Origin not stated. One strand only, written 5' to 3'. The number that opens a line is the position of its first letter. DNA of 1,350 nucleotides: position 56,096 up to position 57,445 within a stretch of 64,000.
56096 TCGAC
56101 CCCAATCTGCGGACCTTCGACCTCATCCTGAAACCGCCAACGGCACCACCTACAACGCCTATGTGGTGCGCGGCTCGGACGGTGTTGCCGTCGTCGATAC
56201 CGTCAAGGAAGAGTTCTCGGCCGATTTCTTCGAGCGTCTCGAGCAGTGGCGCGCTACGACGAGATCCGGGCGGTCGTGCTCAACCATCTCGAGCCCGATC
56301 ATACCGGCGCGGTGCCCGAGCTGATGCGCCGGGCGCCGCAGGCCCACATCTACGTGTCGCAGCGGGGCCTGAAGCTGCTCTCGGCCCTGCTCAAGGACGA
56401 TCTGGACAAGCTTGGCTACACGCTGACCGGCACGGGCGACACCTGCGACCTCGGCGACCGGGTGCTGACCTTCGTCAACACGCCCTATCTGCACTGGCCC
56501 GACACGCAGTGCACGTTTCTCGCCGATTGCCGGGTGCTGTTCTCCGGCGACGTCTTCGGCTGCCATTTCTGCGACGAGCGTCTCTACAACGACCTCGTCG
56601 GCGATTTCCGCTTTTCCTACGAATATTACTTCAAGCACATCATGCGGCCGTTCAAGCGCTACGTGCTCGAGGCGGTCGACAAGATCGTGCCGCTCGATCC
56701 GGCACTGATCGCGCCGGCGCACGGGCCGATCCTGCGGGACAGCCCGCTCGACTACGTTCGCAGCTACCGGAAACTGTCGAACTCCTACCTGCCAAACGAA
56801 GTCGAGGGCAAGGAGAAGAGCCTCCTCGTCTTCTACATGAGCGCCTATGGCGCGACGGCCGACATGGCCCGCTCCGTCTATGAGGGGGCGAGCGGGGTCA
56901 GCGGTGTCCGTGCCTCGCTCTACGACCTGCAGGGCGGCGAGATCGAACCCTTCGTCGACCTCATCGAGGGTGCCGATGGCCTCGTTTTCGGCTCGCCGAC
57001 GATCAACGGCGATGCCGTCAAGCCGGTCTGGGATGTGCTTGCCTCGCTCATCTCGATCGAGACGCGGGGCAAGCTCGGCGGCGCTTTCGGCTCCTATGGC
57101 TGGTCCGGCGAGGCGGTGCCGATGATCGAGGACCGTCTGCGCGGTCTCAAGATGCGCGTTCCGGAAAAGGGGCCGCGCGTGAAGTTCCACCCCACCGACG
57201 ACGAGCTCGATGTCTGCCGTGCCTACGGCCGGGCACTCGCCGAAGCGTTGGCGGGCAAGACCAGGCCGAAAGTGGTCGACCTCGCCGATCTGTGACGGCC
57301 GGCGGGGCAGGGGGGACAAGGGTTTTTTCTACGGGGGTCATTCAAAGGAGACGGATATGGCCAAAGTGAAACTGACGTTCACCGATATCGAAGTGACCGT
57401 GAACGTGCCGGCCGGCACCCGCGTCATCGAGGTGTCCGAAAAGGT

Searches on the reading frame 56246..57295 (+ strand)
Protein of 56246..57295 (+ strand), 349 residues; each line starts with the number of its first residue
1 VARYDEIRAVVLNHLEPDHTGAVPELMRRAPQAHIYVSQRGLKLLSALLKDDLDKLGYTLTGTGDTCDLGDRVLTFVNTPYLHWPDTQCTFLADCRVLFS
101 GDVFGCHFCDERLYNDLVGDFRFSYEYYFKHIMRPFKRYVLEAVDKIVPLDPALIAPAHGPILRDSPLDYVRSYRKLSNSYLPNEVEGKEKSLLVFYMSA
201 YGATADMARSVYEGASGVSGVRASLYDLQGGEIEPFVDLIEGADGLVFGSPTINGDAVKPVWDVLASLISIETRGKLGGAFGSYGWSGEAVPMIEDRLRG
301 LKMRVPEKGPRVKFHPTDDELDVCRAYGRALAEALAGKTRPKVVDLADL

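Call 95: search_protein_families(library=pfam, proteins=[window:56246-57295:+], max_evalue=0.00001)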
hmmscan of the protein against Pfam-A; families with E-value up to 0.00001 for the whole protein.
window:56246-57295:+ (349 aa): 3 families
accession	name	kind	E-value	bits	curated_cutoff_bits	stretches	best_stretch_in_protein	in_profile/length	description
PF19583.5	ODP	-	1.5e-18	67.8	27.2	1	3-160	37-194/194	ODP family beta lactamase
PF00258.30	Flavodoxin_1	-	1e-11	45.6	25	1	195-325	1-140/143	Flavodoxin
PF00753.33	Lactamase_B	-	2.7e-09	37.7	22.7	1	6-159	43-196/196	Metallo-beta-lactamase superfamily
